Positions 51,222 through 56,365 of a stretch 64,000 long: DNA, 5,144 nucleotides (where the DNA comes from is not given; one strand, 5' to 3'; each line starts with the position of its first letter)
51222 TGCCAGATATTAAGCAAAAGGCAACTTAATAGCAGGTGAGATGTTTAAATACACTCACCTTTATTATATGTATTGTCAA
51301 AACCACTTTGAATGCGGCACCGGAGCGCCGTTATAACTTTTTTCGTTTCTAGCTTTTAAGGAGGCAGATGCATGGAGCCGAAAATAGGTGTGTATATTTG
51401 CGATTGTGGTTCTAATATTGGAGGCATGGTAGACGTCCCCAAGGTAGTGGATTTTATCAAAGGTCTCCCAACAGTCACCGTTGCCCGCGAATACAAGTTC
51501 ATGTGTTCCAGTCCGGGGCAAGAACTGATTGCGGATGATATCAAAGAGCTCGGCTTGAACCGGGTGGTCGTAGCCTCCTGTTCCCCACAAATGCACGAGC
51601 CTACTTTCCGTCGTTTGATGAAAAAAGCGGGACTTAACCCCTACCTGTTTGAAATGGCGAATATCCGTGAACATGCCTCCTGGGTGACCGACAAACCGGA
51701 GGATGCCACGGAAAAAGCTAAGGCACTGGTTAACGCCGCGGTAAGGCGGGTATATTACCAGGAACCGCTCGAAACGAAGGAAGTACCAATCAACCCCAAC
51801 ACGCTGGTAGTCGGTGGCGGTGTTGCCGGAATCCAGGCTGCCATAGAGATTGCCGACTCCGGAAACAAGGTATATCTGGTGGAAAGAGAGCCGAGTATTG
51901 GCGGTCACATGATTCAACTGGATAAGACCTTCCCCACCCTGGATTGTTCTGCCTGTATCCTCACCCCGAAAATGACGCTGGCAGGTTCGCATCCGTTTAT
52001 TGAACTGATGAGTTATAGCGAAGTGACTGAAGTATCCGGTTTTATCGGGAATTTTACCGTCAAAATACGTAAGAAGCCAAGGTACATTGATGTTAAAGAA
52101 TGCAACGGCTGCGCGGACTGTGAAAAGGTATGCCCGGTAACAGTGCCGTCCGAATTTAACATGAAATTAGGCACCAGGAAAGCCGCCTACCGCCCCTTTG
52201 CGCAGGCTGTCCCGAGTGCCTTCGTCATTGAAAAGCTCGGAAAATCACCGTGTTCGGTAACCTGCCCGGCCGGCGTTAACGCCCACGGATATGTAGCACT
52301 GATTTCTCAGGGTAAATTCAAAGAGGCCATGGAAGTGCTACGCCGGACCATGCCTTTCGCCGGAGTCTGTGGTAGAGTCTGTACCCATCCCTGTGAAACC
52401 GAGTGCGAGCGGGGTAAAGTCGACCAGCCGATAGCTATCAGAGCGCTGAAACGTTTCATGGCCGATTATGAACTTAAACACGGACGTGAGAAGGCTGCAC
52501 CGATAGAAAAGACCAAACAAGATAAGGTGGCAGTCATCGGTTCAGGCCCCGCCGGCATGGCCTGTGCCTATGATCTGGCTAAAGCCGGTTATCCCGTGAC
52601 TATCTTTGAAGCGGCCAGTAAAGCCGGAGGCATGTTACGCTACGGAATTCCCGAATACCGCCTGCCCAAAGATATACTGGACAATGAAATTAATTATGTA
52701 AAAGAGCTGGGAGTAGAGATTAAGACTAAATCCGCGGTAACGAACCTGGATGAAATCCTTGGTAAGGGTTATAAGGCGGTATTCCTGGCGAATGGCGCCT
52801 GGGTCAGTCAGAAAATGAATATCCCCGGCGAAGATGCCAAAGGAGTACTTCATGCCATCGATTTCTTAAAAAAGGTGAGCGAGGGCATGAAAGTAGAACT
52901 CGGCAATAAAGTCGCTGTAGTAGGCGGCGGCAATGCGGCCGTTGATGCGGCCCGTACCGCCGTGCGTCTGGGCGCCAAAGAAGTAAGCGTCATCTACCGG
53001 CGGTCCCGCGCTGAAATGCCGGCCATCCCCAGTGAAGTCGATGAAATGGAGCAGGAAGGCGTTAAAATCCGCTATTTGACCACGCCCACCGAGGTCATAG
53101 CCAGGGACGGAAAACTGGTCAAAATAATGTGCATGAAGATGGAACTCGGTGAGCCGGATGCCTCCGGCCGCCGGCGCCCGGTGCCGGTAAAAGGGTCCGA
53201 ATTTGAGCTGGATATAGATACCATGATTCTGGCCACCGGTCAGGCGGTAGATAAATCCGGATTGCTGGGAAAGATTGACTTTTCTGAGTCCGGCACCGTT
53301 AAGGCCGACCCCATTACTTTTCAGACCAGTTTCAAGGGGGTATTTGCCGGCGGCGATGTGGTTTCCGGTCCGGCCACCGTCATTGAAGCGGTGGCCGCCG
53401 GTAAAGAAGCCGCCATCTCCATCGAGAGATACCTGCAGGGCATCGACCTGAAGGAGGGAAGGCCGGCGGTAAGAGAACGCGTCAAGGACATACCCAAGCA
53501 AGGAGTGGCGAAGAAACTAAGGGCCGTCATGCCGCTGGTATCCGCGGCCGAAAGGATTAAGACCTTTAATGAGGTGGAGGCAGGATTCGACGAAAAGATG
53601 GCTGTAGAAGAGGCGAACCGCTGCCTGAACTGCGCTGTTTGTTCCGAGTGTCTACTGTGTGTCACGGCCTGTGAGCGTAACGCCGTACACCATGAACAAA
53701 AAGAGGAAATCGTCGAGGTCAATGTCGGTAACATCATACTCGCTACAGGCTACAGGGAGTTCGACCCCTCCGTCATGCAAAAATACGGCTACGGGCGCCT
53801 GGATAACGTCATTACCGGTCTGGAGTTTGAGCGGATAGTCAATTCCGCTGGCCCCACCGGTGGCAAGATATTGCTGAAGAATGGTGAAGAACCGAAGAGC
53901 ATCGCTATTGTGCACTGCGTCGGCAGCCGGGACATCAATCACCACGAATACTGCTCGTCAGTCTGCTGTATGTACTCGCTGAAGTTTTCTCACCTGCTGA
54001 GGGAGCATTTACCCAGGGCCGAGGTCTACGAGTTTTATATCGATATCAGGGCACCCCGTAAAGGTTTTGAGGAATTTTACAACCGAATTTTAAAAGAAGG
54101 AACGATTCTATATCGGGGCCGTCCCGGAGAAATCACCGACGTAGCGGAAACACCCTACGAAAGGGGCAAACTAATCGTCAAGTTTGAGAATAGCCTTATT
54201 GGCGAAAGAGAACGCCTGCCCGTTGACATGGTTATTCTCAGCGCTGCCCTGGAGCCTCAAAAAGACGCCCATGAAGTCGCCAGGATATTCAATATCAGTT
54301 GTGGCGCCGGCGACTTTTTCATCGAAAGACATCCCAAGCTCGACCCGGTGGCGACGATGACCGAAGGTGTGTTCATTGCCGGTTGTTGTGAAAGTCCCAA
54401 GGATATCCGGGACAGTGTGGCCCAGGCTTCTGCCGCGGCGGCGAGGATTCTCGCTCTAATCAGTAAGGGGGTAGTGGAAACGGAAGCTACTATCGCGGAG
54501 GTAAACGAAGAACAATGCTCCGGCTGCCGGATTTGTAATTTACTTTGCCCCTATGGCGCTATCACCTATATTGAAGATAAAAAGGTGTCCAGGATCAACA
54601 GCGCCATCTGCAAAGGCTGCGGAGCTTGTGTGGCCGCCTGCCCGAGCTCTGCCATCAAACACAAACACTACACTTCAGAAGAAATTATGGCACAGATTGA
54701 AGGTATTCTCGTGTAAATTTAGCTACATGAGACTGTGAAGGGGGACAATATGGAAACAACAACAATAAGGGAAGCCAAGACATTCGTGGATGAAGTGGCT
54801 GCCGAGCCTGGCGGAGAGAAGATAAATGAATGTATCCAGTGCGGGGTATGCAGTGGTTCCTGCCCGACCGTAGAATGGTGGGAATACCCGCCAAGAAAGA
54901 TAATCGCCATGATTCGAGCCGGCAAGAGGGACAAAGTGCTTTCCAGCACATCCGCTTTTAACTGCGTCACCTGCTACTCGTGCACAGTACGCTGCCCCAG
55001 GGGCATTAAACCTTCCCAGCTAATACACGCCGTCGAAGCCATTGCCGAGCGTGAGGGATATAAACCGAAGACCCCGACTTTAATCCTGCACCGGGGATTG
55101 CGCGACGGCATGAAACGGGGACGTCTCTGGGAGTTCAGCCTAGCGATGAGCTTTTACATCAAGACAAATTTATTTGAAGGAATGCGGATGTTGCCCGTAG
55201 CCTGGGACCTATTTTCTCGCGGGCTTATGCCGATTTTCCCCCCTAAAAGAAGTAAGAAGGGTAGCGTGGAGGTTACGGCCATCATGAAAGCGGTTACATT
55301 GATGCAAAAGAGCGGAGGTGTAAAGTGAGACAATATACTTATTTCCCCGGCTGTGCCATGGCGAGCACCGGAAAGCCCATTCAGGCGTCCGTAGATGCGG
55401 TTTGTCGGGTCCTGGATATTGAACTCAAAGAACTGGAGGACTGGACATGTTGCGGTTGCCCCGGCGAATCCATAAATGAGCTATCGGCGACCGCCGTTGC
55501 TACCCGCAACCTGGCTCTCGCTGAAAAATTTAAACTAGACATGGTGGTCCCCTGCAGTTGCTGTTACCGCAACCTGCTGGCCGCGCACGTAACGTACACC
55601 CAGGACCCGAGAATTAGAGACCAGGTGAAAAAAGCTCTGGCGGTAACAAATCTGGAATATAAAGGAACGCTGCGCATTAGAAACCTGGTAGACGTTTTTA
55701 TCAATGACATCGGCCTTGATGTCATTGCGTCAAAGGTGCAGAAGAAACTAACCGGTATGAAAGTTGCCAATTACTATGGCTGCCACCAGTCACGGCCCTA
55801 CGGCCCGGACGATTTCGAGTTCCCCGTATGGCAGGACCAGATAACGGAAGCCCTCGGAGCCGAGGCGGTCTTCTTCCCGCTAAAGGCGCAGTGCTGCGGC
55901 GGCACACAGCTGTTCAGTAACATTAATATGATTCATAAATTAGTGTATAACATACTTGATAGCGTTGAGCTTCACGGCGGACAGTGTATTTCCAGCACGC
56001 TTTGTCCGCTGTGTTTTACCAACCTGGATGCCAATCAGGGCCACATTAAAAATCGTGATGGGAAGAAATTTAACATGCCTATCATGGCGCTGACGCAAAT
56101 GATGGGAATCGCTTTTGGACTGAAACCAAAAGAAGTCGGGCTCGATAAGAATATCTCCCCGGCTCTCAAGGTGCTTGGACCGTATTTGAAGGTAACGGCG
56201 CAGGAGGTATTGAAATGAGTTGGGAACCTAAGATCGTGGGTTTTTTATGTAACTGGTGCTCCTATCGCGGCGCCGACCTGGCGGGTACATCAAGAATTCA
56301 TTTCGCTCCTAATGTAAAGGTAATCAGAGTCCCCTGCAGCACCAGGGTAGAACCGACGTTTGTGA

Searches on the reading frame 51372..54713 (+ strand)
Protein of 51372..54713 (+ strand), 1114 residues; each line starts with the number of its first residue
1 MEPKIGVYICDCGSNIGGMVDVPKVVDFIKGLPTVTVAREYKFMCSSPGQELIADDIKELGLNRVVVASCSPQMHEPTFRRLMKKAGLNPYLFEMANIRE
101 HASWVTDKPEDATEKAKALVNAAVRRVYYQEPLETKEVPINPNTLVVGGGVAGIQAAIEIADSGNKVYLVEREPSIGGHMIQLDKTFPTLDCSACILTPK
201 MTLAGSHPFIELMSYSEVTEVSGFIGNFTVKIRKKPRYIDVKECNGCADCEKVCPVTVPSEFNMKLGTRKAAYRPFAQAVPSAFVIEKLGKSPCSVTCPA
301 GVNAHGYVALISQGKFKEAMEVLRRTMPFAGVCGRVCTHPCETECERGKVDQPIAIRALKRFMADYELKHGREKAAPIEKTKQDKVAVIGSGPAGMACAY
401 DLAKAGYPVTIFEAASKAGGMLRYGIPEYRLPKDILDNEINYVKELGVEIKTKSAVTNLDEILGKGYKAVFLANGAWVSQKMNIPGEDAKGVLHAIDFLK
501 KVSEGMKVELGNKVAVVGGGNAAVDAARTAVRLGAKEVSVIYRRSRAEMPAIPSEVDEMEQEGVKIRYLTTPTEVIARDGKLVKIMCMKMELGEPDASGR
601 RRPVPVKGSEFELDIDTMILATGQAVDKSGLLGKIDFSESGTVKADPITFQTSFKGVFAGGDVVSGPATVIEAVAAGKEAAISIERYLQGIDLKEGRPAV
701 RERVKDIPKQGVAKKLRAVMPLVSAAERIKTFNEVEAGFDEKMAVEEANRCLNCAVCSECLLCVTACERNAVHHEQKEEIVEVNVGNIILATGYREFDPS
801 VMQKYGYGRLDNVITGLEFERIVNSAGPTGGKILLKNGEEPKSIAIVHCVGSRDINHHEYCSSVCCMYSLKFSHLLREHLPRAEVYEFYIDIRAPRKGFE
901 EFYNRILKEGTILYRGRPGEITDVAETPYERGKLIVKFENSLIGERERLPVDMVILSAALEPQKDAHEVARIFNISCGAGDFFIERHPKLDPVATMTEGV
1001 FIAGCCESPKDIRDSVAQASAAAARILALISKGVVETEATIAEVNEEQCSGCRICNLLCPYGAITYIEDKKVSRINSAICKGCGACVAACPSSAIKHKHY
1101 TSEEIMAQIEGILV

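Call 70: search_protein_families(library=pfam, proteins=[window:51372-54713:+], max_evalue=0.0001)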
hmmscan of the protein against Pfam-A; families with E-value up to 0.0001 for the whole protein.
window:51372-54713:+ (1114 aa): 22 families
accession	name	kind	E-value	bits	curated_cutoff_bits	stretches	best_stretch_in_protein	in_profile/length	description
PF07992.20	Pyr_redox_2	-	6.5e-43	147.7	26.1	2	385-677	2-291/291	Pyridine nucleotide-disulphide oxidoreductase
PF14691.11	Fer4_20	-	1.9e-21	76.4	25.8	1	291-370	29-111/113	Dihydroprymidine dehydrogenase domain II, 4Fe-4S cluster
PF00070.33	Pyr_redox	-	2e-20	73.5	22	1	513-584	1-75/82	Pyridine nucleotide-disulphide oxidoreductase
PF13738.12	Pyr_redox_3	-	3e-17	63.3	30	1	469-661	127-305/305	Pyridine nucleotide-disulphide oxidoreductase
PF12831.13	FAD_oxidored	-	4.5e-17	62.9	27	1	145-180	3-38/416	FAD dependent oxidoreductase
PF13450.12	NAD_binding_8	-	5.2e-17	62.3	21.9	2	388-423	1-36/68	NAD(P)-binding Rossmann-like domain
PF01266.30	DAO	-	3.6e-15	56.8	27.9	1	385-419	1-35/353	FAD dependent oxidoreductase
PF00890.30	FAD_binding_2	-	3.2e-12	46.8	20.4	2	144-179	2-37/414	FAD binding domain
PF01134.28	GIDA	-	2.2e-11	43.9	22.1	0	145-181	3-29/391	Glucose inhibited division protein A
PF03486.20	HI0933_like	-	4.9e-11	43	50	1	385-420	2-37/244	HI0933-like protein Rossmann domain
PF00037.32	Fer4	-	4.4e-10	39.4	21.1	1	1075-1096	3-24/24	4Fe-4S binding domain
PF01946.23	Thi4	-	8.7e-10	38.7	26.2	0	383-422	17-57/235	Thi4 family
PF13237.11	Fer4_10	-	4.2e-09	36.6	25.5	1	1044-1091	4-53/53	4Fe-4S dicluster domain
PF12838.12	Fer4_7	-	6.5e-09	36.6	27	1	1048-1094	1-52/52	4Fe-4S dicluster domain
PF01593.30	Amino_oxidase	-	1.1e-08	35.3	19.8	0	394-420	2-28/443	Flavin containing amine oxidoreductase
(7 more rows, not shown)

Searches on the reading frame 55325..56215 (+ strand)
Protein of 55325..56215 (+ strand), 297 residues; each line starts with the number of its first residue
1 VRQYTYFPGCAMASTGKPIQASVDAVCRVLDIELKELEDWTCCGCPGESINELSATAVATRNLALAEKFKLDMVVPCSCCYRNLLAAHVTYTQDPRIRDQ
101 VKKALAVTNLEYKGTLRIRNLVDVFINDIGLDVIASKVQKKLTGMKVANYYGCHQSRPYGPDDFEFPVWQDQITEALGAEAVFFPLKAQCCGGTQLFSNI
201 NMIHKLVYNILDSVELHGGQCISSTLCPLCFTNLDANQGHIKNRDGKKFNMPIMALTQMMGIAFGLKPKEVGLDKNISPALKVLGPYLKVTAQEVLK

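Call 71: search_protein_families(library=pfam, proteins=[window:55325-56215:+], max_evalue=0.0001)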
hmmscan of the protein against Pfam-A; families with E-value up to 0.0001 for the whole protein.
window:55325-56215:+ (297 aa): 1 family
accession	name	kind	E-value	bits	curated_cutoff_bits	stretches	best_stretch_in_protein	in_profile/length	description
PF02754.22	CCG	-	1.5e-16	60.6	20.6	2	4-84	1-84/85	Cysteine-rich domain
